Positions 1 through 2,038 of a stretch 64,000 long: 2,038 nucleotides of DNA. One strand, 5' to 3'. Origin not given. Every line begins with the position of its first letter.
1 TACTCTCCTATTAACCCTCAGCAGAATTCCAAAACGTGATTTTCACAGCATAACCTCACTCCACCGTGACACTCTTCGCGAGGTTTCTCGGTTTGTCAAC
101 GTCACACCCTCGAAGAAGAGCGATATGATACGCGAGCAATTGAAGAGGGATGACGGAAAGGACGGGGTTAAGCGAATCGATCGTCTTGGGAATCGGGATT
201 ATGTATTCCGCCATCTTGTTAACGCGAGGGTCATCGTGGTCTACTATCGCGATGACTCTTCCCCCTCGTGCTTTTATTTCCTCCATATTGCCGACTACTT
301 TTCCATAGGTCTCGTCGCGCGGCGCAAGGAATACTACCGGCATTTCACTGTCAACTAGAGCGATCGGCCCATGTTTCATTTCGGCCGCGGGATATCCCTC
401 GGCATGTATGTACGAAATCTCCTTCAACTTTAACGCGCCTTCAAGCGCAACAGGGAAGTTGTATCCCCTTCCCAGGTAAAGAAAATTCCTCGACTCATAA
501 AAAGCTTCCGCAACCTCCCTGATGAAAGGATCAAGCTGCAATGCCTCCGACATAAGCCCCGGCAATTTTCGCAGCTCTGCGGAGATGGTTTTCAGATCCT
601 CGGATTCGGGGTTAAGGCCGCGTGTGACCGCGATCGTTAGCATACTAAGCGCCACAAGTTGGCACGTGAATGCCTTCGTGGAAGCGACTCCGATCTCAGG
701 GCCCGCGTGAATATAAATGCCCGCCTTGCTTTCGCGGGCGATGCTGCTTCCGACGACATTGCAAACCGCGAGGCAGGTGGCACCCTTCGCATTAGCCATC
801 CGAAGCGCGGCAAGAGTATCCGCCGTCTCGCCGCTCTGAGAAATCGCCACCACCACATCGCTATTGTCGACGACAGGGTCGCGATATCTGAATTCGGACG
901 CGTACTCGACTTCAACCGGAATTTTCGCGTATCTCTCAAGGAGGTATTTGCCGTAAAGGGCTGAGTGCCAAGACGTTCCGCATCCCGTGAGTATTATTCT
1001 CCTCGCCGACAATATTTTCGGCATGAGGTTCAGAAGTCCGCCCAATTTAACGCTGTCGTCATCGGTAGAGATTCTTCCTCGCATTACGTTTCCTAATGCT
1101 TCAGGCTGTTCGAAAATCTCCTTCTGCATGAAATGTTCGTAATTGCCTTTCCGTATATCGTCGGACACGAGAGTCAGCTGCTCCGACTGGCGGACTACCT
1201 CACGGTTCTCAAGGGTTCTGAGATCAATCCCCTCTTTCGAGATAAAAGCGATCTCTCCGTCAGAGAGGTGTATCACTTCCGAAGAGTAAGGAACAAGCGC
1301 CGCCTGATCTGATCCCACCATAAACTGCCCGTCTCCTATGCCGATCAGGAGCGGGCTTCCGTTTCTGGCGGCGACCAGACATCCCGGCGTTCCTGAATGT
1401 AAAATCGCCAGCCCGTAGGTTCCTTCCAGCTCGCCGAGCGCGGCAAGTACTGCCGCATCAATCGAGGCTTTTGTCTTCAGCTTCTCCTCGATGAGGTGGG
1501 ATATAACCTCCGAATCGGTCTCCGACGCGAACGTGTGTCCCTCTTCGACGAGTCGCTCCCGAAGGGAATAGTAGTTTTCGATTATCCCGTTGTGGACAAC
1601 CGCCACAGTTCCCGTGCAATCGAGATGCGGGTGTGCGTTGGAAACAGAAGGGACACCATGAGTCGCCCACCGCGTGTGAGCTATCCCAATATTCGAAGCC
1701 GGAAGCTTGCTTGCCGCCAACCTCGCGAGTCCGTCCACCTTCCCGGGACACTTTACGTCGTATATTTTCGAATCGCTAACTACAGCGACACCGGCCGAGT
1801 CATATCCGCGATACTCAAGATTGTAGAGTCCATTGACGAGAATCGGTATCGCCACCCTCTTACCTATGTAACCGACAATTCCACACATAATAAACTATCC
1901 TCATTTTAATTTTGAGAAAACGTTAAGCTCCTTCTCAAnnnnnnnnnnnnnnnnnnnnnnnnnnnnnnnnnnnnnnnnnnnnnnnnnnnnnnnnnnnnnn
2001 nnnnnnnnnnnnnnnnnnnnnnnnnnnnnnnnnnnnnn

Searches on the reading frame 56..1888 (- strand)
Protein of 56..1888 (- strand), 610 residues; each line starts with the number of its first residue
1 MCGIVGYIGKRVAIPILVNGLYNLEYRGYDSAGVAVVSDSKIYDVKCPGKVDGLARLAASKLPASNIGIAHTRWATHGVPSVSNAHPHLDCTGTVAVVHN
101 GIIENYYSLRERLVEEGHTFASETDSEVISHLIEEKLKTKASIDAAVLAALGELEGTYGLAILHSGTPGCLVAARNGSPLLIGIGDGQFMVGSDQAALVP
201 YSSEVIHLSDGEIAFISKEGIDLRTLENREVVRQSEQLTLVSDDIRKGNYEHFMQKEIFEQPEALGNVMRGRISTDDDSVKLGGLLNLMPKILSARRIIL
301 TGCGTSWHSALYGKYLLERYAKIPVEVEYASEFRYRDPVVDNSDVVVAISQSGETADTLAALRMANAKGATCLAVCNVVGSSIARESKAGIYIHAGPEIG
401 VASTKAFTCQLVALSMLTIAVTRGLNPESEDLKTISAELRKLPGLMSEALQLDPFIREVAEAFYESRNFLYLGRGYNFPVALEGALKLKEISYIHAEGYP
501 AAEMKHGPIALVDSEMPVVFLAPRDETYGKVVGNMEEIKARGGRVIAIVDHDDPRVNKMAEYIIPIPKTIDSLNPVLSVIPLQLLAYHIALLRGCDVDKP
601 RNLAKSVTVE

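Call 15: search_protein_families(library=pfam, proteins=[window:56-1888:-])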
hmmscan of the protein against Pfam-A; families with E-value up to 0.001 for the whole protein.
window:56-1888:- (610 aa): 3 families
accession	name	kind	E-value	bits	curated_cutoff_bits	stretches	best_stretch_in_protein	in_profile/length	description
PF01380.27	SIS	-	5.9e-66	220.7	25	2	292-420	2-131/131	SIS domain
PF13522.11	GATase_6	-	2.6e-18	66.7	27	1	65-194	10-130/130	Glutamine amidotransferase domain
PF13537.11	GATase_7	-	9.7e-15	55.1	25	1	80-199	8-122/123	Glutamine amidotransferase domain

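Call 34: find_encoding_contigs(protein=window:56-1888:-, flank=10000, max_places=3)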
Protein window:56-1888:- (610 aa): 13 contigs read that carry it; 3 places shown.
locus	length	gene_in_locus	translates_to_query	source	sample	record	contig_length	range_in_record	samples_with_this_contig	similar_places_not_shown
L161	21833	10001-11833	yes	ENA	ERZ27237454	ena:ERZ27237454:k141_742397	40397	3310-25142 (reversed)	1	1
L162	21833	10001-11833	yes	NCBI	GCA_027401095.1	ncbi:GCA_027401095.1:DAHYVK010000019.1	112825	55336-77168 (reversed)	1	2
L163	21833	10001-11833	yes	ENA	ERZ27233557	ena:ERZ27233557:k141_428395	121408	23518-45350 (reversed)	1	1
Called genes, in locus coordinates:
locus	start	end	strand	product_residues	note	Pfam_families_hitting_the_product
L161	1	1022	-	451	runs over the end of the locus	PF02706:Wzz (weak), PF13807:GNVR (weak)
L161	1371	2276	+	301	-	PF02563:Poly_export, PF10531:SLBB, PF22461:SLBB_2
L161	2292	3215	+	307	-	-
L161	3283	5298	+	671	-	PF00953:Glycos_transf_4, PF13727:CoA_binding_3 (weak)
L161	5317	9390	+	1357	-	PF10179:NDNF (faint), PF16655:PhoD_N (faint), PF16656:Pur_ac_phosph_N (faint), PF24489:Ig_J_second (faint), PF25059:FN3_DSCAM-DSCAML_C (faint), PF00041:fn3 (weak), PF00041:fn3 (weak), PF13860:FlgD_ig, +2 more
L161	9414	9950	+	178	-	-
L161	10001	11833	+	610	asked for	PF13522:GATase_6, PF13537:GATase_7, PF01380:SIS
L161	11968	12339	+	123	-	-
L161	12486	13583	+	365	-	PF00989:PAS (weak), PF13426:PAS_9, PF07730:HisKA_3, PF13581:HATPase_c_2 (weak), PF02518:HATPase_c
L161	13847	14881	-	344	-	PF00158:Sigma54_activat, PF01078:Mg_chelatase (faint), PF14532:Sigma54_activ_2, PF07728:AAA_5, PF25601:AAA_lid_14, PF02954:HTH_8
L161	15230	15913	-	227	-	PF00072:Response_reg, PF00196:GerE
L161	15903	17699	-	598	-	PF08673:RsbU_N, PF00989:PAS, PF08448:PAS_4 (weak), PF08447:PAS_3, PF13426:PAS_9, PF07730:HisKA_3, PF13581:HATPase_c_2 (weak), PF02518:HATPase_c, +1 more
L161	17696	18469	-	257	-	PF07228:SpoIIE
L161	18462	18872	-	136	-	PF13581:HATPase_c_2, PF02518:HATPase_c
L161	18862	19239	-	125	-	PF01740:STAS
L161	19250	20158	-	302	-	PF01740:STAS, PF13466:STAS_2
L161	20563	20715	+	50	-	-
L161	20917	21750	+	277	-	PF00989:PAS, PF13188:PAS_8 (weak), PF08448:PAS_4, PF13426:PAS_9, PF08447:PAS_3, PF08448:PAS_4 (weak)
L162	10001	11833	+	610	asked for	PF13522:GATase_6, PF13537:GATase_7, PF01380:SIS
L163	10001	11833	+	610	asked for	PF13522:GATase_6, PF13537:GATase_7, PF01380:SIS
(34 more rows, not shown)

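Call 49: search_protein_families(library=ncbifam, proteins=[L161:13847-14881:-, L161:12486-13583:+, L161:11968-12339:+, L161:15230-15913:-, L161:20917-21750:+], max_evalue=0.00001)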
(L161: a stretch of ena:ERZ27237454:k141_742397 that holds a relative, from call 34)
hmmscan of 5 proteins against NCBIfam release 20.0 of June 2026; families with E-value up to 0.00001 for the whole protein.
L161:13847-14881:- (344 aa): 25 families
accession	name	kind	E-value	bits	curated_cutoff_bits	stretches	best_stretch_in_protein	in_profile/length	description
NF041552.1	TF_PrdR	equivalog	5.4e-105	351.9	795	1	35-340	268-576/577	sigma-54 dependent transcriptional regulator PrdR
TIGR01818.1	ntrC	equivalog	3e-99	332.9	558.6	1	16-285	116-385/463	nitrogen regulation protein NR(I)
TIGR01817.1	nifA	equivalog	5.2e-99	332.4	528.85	1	25-276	187-437/534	nif-specific transcriptional activator NifA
NF008469.0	PRK11361.1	equivalog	1.9e-96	323.6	714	1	31-341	140-455/461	acetoacetate metabolism transcriptional regulator AtoC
NF038308.1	RNA_repair_RtcR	equivalog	1.2e-92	311.5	650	1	21-339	167-515/530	RNA repair transcriptional activator RtcR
TIGR02915.1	PEP_resp_reg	equivalog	2.1e-91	307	502.6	1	35-341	140-443/445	PEP-CTERM-box response regulator transcription factor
NF050807.1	TransRegFlbDCaul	equivalog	4.6e-91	305.9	750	1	34-340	118-438/454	sigma-54-dependent transcriptional regulator FlbD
NF041946.1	LuxO_transreg_Vib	equivalog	1.1e-89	301.3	800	1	25-292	124-391/463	quorum-sensing sigma-54 dependent transcriptional regulator LuxO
NF003451.0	PRK05022.1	equivalog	7.2e-89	298.8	476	1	25-341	181-509/512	nitric oxide reductase transcriptional regulator NorR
NF007689.0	PRK10365.1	equivalog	7.3e-87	292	760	1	32-339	137-441/441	sigma-54-dependent response regulator transcription factor ZraR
NF051870.1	NAssimRespRegNtrX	equivalog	4.2e-86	289.6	600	1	33-341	138-451/452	nitrogen assimilation response regulator NtrX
NF049963.1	RespRegFlgRCampy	domain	4.8e-83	279.4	750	1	18-340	118-427/429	fla regulon two-component system response regulator FlgR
TIGR02974.1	phageshock_pspF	equivalog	2e-82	277.1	443.55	1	37-270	2-236/336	phage shock protein operon transcriptional activator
NF041906.1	V4R_TF_MobR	exception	1.1e-81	275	999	1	29-339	227-543/544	phenol degradation transcriptional regulator MobR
NF008176.1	PRK10923.1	equivalog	1.7e-80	270.9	620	1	26-288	130-392/469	nitrogen regulation protein NR(I)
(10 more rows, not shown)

L161:12486-13583:+ (365 aa): 12 families
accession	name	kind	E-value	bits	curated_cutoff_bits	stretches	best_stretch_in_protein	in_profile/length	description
NF052443.1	SensHisKinMctS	equivalog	2e-47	161.6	700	1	126-355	226-448/457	two-component system sensor histidine kinase MctS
NF008649.0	PRK11644.1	equivalog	7.4e-40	137.1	408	1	128-354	279-495/499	signal transduction histidine-protein kinase/phosphatase UhpB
NF052531.1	Strep_LiaS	equivalog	3.4e-27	95.6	450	1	129-354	112-326/328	envelope stress sensor histidine kinase LiaS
NF008184.0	PRK10935.1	equivalog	2.3e-26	92.6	553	1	151-355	362-559/565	nitrate/nitrite two-component system sensor histidine kinase NarQ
NF007896.0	PRK10600.1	equivalog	4.3e-24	85.1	578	1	148-352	386-582/598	nitrate/nitrite two-component system sensor histidine kinase NarX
NF047786.1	his_kin_MadS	equivalog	3.5e-18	65.9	500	1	129-340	209-420/434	MadS family sensor histidine kinase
NF047322.1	HK_morpho_MacS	equivalog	7.9e-15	54.9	300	1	251-354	259-367/367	MacS family sensor histidine kinase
NF008468.0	PRK11360.1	equivalog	5.9e-12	44.7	646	1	17-359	276-612/616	two-component system sensor histidine kinase AtoS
NF046044.1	PnpS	equivalog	9.8e-09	34.7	400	0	21-133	66-172/390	two-component system histidine kinase PnpS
TIGR00229.1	sensory_box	domain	2.7e-07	30.8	22.9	1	22-130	17-125/126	PAS domain S-box protein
NF008298.1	PRK11086.1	subfamily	7.8e-07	27.9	520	1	207-356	368-526/529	DcuS/MalK family sensor histidine kinase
NF033092.0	HK_WalK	equivalog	2.6e-06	26.3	725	0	247-314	471-536/594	cell wall metabolism sensor histidine kinase WalK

L161:11968-12339:+ (123 aa): 0 families

L161:15230-15913:- (227 aa): 85 families (the best 25 are shown)
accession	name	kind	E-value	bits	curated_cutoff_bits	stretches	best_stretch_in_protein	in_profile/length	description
NF052445.1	RespRegMctR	equivalog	4.4e-59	199.4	300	1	5-218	1-204/205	two-component system response regulator MctR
NF007018.1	PRK09483.1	equivalog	5.1e-47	160.3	280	1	6-222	2-212/217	UvrY/SirA/GacA family response regulator transcription factor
NF011896.0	PRK15369.1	equivalog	1.6e-46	158.6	242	1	5-219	3-210/211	two component system response regulator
NF047785.1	respo_reg_MadR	equivalog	2.3e-46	157.8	300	1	6-219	1-209/209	MadR family response regulator transcription factor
NF007935.0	PRK10651.1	equivalog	3e-44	150.8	250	1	2-209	3-206/216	two-component system response regulator NarL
NF007708.0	PRK10403.1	equivalog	2.1e-41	141.7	343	1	5-207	6-202/215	nitrate/nitrite response regulator protein NarP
NF007403.0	PRK09935.1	equivalog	1.8e-32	112.7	271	1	8-219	6-210/210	fimbria biosynthesis transcriptional regulator FimZ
NF007685.0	PRK10360.1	equivalog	5.3e-30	104.7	258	1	6-211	2-190/196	response regulator transcription factor UhpA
NF041367.1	CheY_Halo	equivalog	3.4e-26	91.9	200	1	8-122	1-113/114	chemotaxis protein CheY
NF007419.0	PRK09958.1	equivalog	7.4e-25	87.7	251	1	10-218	5-203/204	acid-sensing system DNA-binding response regulator EvgA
NF008098.0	PRK10840.1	equivalog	1e-22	80.7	235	1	5-213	3-205/216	response regulator transcription factor RcsB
NF041830.1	RR_TF_ErdR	exception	3.2e-21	76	390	1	7-204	3-196/213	response regulator transcription factor ErdR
NF001965.0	PRK00742.1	subfamily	1.6e-20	73.6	293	1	4-112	2-111/357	chemotaxis-specific protein-glutamate methyltransferase CheB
NF009206.0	PRK12555.1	subfamily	5.9e-19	68.2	342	1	6-104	1-100/340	chemotaxis-specific protein-glutamate methyltransferase CheB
TIGR02875.1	spore_0_A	equivalog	3.3e-18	65.9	200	1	4-126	1-125/262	sporulation transcription factor Spo0A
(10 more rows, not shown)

L161:20917-21750:+ (277 aa): 8 families
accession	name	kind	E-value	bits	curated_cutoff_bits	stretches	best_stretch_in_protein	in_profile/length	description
TIGR00229.1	sensory_box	domain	2.6e-37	127.8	22.9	1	43-160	6-123/126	PAS domain S-box protein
NF008468.0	PRK11360.1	equivalog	2e-12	46.3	646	1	45-163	271-387/616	two-component system sensor histidine kinase AtoS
NF052573.1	HisKinEspAMyxo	equivalog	7.3e-12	44.1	1400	1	41-163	253-375/755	serine histidine kinase EspA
NF007298.0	PRK09776.1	equivalog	4.2e-08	31.5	1135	1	48-160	561-677/1111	diguanylate cyclase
NF041777.1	sens_FixL_Rhizob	equivalog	7.2e-08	31.5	850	1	43-138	124-223/485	sensor protein FixL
NF052574.1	HisKinEspCMyxo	equivalog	8.9e-08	30.7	1200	0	68-163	314-408/785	serine histidine kinase EspC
TIGR02938.1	nifL_nitrog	equivalog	1.8e-06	26.8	242.45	1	64-197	26-159/494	nitrogen fixation negative regulator NifL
NF047874.1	MASE3_PAS_HK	subfamily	2.2e-06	26.8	560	1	43-160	266-382/655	MASE3 domain-containing sensor histidine kinase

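Call 50: search_solved_structures(query=L161:13847-14881:-, max_evalue=1e-20)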
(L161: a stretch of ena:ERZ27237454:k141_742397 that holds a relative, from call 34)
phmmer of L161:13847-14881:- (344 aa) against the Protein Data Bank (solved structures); distinct sequences matched with E-value up to 1e-20: 35.
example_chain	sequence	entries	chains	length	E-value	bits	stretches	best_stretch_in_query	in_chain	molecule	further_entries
4l4u_A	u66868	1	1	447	4e-86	293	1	32-341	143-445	Transcriptional regulator (NtrC family)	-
1ojl_A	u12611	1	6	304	7.5e-82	278.9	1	36-339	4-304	TRANSCRIPTIONAL REGULATORY PROTEIN ZRAR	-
1ny6_A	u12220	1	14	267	2.7e-80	273.8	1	32-270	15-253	transcriptional regulator (NtrC family)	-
4ly6_A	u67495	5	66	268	2.7e-80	273.8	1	32-270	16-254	Transcriptional regulator (NtrC family)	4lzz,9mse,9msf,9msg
1ny5_A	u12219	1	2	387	7e-80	272.4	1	32-270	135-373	transcriptional regulator (NtrC family)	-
3m0e_A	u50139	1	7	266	1.8e-79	271.1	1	32-270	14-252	Transcriptional regulator (NtrC family)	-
3dzd_A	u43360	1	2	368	9.1e-77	262.2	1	32-272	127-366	Transcriptional regulator (NtrC family)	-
5ep0_A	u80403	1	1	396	2.8e-72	247.5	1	18-281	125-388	Putative repressor protein luxO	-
5ep2_A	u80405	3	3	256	5.6e-72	246.5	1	35-281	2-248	Putative repressor protein luxO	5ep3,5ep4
5ep1_A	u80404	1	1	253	6.2e-72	246.3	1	35-281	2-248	Putative repressor protein luxO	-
9qq6_C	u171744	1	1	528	6.8e-72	246.2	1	36-277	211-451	Nif-specific regulatory protein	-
5exx_A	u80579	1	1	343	9.9e-71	242.4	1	24-291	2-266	Transcriptional regulator FleQ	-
6jdi_A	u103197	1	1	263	1.2e-70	242.1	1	36-284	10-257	Nitrogen assimilation regulatory protein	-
8p53_C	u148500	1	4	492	1.4e-70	241.9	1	35-291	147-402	Transcriptional regulator FleQ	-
5exp_A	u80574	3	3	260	2.6e-70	241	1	24-281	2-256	Transcriptional regulator FleQ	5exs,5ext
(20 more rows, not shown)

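Call 67: find_homologous_proteins(query=L161:13847-14881:-, max_evalue=1e-70)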
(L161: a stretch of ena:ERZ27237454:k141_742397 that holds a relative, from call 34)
Query L161:13847-14881:- (344 aa): 4717 proteins with E <= 1e-70 among 8000 candidates; the best 120 are listed.
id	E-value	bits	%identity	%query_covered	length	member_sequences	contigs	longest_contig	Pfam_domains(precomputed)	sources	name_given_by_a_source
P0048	9.1e-222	753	100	100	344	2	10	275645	PF00158.33,PF25601.2,PF02954.26,PF14532.13,PF07728.21,PF01078.28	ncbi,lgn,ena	-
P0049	2.9e-196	670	89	100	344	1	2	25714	PF00158.33,PF25601.2,PF02954.26,PF14532.13,PF07728.21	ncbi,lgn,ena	-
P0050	5.3e-187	639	86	100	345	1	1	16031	PF00158.33,PF25601.2,PF02954.26,PF14532.13,PF07728.21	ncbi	-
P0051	4.5e-185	633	83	100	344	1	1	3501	PF00158.33,PF25601.2,PF02954.26,PF14532.13,PF07728.21,PF01078.28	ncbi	-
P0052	3.4e-152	525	77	91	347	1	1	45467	PF00158.33,PF25601.2,PF02954.26,PF14532.13,PF07728.21,PF01078.28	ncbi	-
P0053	1.7e-148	513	75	91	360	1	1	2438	PF00158.33,PF25601.2,PF02954.26,PF14532.13,PF07728.21,PF01078.28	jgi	-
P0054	2.1e-148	512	75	91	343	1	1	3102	PF00158.33,PF25601.2,PF02954.26,PF14532.13,PF07728.21,PF01078.28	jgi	jgi:transcriptional regulator with PAS, ATPase and Fis domain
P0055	3.1e-148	512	69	100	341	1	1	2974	PF00158.33,PF25601.2,PF02954.26,PF14532.13,PF07728.21,PF01078.28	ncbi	-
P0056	5.0e-146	505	68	100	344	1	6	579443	PF00158.33,PF25601.2,PF02954.26,PF14532.13,PF07728.21,PF01078.28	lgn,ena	-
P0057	5.9e-146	504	70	95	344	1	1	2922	PF00158.33,PF25601.2,PF02954.26,PF14532.13,PF07728.21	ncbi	-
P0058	3.8e-145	502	69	99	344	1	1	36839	PF00158.33,PF25601.2,PF02954.26,PF00493.30,PF14532.13,PF07728.21,PF01078.28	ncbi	-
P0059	6.9e-145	501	68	96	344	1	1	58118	PF00158.33,PF25601.2,PF02954.26,PF14532.13,PF07728.21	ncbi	-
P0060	9.6e-145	500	73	91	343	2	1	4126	PF00158.33,PF25601.2,PF02954.26,PF14532.13,PF07728.21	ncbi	-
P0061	7.0e-144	498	70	94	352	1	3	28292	PF00158.33,PF25601.2,PF02954.26,PF14532.13,PF07728.21,PF01078.28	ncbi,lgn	ncbi:MAG: sigma-54 dependent transcriptional regulator [Candidatus Kryptoniota bacterium]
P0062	3.2e-142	492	72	90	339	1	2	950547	PF00158.33,PF25601.2,PF02954.26,PF14532.13,PF07728.21,PF01078.28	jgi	jgi:DNA-binding NtrC family response regulator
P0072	3.9e-139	482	72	90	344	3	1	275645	PF00158.33,PF25601.2,PF02954.26,PF00493.30,PF14532.13,PF07728.21,PF01078.28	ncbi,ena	-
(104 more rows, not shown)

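Call 68: find_encoding_contigs(protein=P0072, flank=10000, max_places=1)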
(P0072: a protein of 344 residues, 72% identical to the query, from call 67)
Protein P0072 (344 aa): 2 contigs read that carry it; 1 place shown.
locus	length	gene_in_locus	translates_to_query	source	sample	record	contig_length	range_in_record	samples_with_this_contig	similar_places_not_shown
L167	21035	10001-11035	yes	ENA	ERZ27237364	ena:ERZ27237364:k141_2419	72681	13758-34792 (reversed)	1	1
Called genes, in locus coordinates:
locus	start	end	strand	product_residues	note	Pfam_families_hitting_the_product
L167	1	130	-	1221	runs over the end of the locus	PF02743:dCache_1, PF00989:PAS, PF13426:PAS_9, PF00989:PAS, PF13426:PAS_9, PF00989:PAS, PF13426:PAS_9, PF08447:PAS_3, +9 more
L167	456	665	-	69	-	-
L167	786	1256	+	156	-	PF03061:4HBT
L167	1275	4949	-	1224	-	PF01074:Glyco_hydro_38N, PF07748:Glyco_hydro_38C (weak), PF17677:Glyco_hydro38C2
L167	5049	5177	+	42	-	-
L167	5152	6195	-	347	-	PF14378:PAP2_3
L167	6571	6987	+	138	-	PF13581:HATPase_c_2, PF02518:HATPase_c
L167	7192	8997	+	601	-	PF08673:RsbU_N, PF00989:PAS, PF13188:PAS_8 (weak), PF13426:PAS_9, PF08447:PAS_3, PF08448:PAS_4 (weak), PF07730:HisKA_3, PF02518:HATPase_c, +1 more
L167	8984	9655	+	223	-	PF00072:Response_reg, PF00196:GerE, PF04545:Sigma70_r4 (weak), PF08281:Sigma70_r4_2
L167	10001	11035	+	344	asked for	PF00158:Sigma54_activat, PF01078:Mg_chelatase (faint), PF14532:Sigma54_activ_2, PF00493:MCM (faint), PF07728:AAA_5 (weak), PF25601:AAA_lid_14, PF02954:HTH_8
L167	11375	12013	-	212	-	PF00072:Response_reg, PF00196:GerE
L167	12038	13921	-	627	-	PF00072:Response_reg, PF13188:PAS_8 (faint), PF00989:PAS, PF13426:PAS_9, PF07730:HisKA_3, PF02518:HATPase_c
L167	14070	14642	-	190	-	-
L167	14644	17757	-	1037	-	PF00041:fn3 (faint), PF16656:Pur_ac_phosph_N (faint), PF25788:Ig_Rha78A_N (faint), PF18962:Por_Secre_tail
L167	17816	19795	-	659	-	PF00953:Glycos_transf_4, PF13727:CoA_binding_3 (weak)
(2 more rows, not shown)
